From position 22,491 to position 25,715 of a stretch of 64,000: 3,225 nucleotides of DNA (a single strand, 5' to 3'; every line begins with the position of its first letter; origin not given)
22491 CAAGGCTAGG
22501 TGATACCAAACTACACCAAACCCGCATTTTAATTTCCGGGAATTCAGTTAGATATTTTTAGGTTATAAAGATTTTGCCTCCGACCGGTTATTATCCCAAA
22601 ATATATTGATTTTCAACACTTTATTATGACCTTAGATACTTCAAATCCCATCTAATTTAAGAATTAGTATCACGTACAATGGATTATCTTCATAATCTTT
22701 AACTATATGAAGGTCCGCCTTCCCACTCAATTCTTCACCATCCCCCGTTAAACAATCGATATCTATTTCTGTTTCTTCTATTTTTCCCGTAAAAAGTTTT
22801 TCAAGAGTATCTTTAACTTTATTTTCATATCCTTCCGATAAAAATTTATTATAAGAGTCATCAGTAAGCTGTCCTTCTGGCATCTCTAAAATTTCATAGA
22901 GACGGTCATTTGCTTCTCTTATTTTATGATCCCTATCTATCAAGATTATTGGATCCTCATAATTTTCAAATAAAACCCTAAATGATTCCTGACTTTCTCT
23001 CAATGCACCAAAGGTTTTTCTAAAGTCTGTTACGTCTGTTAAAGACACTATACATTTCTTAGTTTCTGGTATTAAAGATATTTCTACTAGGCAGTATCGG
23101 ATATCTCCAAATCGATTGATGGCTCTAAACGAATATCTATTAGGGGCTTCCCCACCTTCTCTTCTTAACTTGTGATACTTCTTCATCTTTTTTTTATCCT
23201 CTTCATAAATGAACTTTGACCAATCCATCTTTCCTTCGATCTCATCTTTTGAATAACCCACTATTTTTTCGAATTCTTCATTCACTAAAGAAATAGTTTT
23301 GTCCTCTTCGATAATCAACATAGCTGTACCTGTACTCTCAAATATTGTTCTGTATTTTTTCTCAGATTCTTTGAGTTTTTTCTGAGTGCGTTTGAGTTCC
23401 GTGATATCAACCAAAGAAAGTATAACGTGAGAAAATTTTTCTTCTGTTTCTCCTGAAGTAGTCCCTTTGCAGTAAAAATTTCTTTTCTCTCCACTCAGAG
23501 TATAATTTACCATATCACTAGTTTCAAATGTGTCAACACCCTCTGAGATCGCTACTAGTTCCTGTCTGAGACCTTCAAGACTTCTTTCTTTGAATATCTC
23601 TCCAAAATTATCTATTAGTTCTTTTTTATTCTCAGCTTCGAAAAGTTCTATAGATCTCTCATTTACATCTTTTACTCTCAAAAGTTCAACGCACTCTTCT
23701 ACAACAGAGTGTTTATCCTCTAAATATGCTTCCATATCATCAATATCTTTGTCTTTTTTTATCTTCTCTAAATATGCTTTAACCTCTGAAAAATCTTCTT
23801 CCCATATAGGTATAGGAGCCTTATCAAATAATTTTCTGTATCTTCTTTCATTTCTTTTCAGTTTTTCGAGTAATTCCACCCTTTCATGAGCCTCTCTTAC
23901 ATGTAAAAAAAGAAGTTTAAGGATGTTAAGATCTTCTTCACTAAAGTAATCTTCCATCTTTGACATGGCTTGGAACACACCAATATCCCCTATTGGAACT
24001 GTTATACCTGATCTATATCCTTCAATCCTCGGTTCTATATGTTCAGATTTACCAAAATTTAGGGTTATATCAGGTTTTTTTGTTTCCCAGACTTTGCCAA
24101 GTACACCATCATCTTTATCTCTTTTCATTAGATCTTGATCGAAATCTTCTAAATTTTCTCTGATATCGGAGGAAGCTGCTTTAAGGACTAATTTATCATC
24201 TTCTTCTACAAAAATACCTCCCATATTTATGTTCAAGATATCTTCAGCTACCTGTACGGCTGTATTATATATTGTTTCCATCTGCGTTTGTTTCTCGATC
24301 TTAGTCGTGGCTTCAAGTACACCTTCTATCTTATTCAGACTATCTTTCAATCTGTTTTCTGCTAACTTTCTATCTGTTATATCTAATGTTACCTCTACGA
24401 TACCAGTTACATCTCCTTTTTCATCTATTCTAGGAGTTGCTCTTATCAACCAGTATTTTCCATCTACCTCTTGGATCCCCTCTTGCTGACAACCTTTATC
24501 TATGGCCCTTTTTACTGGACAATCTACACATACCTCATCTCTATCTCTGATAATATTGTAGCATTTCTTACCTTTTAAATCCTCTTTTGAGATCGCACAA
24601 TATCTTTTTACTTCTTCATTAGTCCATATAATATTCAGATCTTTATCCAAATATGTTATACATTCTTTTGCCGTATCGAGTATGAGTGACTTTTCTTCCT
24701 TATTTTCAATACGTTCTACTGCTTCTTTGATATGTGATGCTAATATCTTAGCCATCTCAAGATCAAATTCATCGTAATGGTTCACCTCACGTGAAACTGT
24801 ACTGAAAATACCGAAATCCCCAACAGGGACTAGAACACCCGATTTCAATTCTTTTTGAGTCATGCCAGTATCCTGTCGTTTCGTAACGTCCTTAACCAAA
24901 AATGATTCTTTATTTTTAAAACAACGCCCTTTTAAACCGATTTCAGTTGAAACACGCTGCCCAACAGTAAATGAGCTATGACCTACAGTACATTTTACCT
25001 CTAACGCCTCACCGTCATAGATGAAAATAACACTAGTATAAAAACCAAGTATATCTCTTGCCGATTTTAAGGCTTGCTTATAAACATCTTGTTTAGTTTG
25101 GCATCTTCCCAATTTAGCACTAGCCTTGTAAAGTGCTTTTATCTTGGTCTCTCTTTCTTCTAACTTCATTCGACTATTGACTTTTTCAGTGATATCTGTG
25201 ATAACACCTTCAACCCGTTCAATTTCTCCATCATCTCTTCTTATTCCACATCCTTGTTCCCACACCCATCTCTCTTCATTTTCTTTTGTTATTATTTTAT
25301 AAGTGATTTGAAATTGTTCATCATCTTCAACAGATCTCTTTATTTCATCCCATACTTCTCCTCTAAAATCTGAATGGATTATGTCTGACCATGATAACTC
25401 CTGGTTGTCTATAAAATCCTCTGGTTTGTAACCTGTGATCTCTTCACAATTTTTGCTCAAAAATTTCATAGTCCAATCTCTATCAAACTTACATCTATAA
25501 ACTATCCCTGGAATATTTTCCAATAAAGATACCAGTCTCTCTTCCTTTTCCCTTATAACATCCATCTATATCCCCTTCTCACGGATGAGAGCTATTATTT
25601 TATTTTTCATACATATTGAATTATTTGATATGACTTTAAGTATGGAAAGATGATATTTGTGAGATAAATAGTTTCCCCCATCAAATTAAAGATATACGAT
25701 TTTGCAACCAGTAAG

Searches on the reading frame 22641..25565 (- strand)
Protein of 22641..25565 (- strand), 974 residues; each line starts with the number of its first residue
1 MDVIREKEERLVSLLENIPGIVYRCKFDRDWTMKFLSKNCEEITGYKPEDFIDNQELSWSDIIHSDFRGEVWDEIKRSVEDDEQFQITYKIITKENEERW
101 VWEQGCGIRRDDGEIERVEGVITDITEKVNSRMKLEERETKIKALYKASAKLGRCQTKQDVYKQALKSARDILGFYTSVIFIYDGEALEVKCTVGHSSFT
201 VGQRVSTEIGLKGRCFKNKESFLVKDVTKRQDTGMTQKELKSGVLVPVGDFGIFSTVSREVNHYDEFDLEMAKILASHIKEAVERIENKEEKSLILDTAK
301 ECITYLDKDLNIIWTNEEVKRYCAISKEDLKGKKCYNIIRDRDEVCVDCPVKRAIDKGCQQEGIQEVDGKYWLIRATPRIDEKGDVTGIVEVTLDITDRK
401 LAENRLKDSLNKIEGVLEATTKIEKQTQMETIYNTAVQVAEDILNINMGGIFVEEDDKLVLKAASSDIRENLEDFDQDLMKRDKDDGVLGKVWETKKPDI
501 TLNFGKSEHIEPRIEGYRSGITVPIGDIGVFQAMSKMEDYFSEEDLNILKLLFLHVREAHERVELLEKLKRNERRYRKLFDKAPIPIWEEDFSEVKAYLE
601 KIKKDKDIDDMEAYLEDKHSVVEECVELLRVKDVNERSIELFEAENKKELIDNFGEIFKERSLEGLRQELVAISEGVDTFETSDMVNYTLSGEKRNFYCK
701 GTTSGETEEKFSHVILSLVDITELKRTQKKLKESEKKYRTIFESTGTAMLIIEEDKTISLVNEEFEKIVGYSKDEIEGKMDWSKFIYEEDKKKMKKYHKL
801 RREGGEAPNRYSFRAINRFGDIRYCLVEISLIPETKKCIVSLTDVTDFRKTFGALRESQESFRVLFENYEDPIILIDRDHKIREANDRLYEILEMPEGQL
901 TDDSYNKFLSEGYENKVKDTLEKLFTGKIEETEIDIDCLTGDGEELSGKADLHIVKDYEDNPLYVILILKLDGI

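Call 89: search_protein_families(library=pfam, proteins=[window:22641-25565:-], max_evalue=0.00001)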
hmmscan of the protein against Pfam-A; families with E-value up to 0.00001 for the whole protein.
window:22641-25565:- (974 aa): 9 families
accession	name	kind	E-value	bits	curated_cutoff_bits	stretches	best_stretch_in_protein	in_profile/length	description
PF08447.18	PAS_3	-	1.7e-33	115.1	25.6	2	35-122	3-89/89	PAS fold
PF08448.16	PAS_4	-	1.7e-28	99.5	23.1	1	296-400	1-109/110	PAS fold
PF13426.13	PAS_9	-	1.5e-27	96.3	27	2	302-398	3-103/103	PAS domain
PF00989.32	PAS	-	2.8e-26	92.2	22.6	2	737-830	2-94/113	PAS fold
PF13185.12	GAF_2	-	4.9e-21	75.8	28.6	2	427-553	2-128/136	GAF domain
PF13188.13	PAS_8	-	3.4e-19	68.5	21.8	0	737-780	2-42/65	PAS domain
PF13596.12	PAS_10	-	1.1e-10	42.6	22.1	1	295-397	4-106/106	PAS domain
PF24820.1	Diguanyl_cycl_sensor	-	3e-07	30.8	28.1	0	747-796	7-55/109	Diguanylate cyclase-like sensor domain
PF01590.32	GAF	-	6e-07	30.5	22.4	0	429-553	2-126/133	GAF domain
